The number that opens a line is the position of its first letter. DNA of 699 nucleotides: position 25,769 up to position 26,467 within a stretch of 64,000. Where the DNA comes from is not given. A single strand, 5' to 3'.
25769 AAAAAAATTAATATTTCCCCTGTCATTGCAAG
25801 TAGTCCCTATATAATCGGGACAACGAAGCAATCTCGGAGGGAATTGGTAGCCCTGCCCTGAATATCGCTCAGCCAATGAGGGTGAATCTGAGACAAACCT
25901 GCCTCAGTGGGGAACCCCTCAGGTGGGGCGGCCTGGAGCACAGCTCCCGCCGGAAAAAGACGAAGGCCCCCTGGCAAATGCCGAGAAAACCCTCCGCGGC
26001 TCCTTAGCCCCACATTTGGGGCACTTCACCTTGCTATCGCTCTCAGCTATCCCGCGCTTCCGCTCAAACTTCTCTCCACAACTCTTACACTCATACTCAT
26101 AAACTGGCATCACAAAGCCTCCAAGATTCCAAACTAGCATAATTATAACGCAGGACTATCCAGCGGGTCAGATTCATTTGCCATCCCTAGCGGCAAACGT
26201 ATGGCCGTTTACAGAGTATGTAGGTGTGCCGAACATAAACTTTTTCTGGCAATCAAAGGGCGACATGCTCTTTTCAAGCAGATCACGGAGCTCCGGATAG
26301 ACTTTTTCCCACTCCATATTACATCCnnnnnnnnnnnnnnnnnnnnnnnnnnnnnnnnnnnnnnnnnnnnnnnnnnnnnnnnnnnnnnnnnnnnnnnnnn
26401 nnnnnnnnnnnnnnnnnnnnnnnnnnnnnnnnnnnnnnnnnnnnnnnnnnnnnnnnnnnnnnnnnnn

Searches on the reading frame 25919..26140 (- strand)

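Call 3: search_protein_families(library=pfam, proteins=[window:25919-26140:-], max_evalue=1)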
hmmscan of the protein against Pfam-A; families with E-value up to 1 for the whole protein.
window:25919-26140:- (73 aa): 42 families (the best 25 are shown)
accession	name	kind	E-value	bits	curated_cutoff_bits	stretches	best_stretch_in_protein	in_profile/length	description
PF09723.15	Zn_ribbon_8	-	1.3e-14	54.4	34.4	1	11-52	1-41/41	Zinc ribbon domain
PF13248.11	Zn_ribbon_3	-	0.00041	20.2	27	1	36-49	1-15/26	zinc-ribbon domain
PF14446.12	Prok-RING_1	-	0.00084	19.7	29.1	1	15-49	4-32/54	Prokaryotic RING finger family 1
PF24458.1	DUF7573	-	0.00092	19.6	30.2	1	15-27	11-23/39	Domain of unknown function (DUF7573)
PF23451.1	Zn_ribbon_PaaD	-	0.0014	18.7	27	1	32-50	9-27/53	PaaD zinc beta ribbon domain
PF13717.11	Zn_ribbon_4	-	0.0021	18.4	30.3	1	17-45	4-33/36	zinc-ribbon domain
PF01155.25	HypA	-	0.0026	18.2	28.9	1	15-47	70-96/112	Hydrogenase/urease nickel incorporation, metallochaperone, hypA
PF25206.1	DUF7836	-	0.0027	17.9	26.7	1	17-57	9-47/59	Domain of unknown function (DUF7836)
PF17283.8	Zn_ribbon_SprT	-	0.0059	17.1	28.1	1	12-29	1-18/38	SprT-like zinc ribbon domain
PF13465.12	zf-H2C2_2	-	0.006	17.3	40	1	15-27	14-26/26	Zinc-finger double domain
PF04438.22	zf-HIT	-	0.0066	16.6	24.7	1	35-45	11-21/30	HIT zinc finger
PF12773.13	DZR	-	0.007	16.9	27.3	1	17-47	14-34/45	Double zinc ribbon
PF12760.12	Zn_ribbon_IS1595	-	0.0083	16.5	25.4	1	37-51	18-32/46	Transposase zinc-ribbon domain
PF01096.23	Zn_ribbon_TFIIS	-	0.012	15.9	21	0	16-25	29-38/39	Transcription factor S-II (TFIIS)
PF23455.1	DUF7129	-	0.017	15.3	30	1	15-45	11-35/45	Domain of unknown function (DUF7129)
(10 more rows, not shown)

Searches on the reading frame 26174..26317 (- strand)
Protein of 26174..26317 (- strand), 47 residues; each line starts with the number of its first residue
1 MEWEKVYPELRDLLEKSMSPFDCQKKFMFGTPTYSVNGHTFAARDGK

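Call 3: search_protein_families(library=pfam, proteins=[window:26174-26317:-], max_evalue=1)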
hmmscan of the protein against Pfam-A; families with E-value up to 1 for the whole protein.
window:26174-26317:- (47 aa): 0 families

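Call 68: search_protein_families(library=ncbifam, proteins=[window:26174-26317:-], max_evalue=0.01)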
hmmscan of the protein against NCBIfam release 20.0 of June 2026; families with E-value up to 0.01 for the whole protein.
window:26174-26317:- (47 aa): 0 families
